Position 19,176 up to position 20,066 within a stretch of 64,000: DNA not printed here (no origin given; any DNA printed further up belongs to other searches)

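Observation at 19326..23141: Co-directional exonuclease - PIF1 helicase - unknown - DUF2130-like coiled-coil nuclease cluster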

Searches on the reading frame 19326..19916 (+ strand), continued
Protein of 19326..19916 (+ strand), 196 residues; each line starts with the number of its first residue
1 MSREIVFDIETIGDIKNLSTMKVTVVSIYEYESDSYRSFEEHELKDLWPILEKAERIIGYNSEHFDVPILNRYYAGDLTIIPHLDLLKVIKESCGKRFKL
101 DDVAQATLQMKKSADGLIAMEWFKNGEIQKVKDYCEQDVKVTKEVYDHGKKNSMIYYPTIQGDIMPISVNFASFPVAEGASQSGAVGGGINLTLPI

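Call 32: find_encoding_contigs(protein=P0309, flank=6000, max_places=1)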
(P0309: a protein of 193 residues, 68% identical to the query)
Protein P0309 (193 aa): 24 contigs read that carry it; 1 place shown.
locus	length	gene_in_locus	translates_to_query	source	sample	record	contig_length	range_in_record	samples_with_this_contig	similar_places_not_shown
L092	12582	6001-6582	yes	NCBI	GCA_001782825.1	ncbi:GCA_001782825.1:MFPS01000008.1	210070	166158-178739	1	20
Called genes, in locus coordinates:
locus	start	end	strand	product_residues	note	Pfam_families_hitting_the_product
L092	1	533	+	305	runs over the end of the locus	-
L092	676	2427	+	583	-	PF00501:AMP-binding, PF13193:AMP-binding_C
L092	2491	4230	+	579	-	PF01558:POR, PF01855:POR_N, PF17147:PFOR_II (weak)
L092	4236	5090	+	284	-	PF02775:TPP_enzyme_C, PF12367:PFO_beta_C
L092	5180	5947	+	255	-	PF02683:DsbD_TM, PF13386:DsbD_2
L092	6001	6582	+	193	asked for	PF01612:DNA_pol_A_exo1 (weak), PF13482:RNase_H_2, PF10108:DNA_pol_B_exo2 (weak)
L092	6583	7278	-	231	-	PF00970:FAD_binding_6, PF08022:FAD_binding_8 (weak), PF00175:NAD_binding_1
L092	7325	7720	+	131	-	PF02082:Rrf2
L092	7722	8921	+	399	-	PF00266:Aminotran_5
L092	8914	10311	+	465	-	PF19295:SufBD_N, PF01458:SUFBD_core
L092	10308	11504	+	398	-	PF00155:Aminotran_1_2 (weak), PF00266:Aminotran_5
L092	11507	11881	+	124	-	PF01592:NifU_N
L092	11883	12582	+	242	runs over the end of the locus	PF03193:RsgA_GTPase (faint), PF00005:ABC_tran, PF02463:SMC_N, PF13304:AAA_21 (faint)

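Call 60: search_solved_structures(query=A6, max_evalue=0.01)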
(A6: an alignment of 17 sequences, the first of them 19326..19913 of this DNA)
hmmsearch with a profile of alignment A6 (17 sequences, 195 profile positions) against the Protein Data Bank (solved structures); distinct sequences matched with E-value up to 0.01: 0.

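Call 83: search_protein_families(library=phrogs, proteins=[window:19326-19913:+], max_evalue=0.001)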
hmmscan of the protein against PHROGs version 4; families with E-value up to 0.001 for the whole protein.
window:19326-19913:+ (196 aa): 4 families
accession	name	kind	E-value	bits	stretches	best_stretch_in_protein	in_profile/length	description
phrog_403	-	DNA, RNA and nucleotide metabolism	1.3e-15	58.2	1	7-148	70-245/321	DNA polymerase exonuclease subunit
phrog_17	-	DNA, RNA and nucleotide metabolism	2.7e-09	36.5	1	1-147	669-822/1445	DNA polymerase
phrog_1252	-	DNA, RNA and nucleotide metabolism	7e-09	35.8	1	4-79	54-126/663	DNA polymerase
phrog_262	-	DNA, RNA and nucleotide metabolism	0.00044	19.4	0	75-150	251-329/856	DNA polymerase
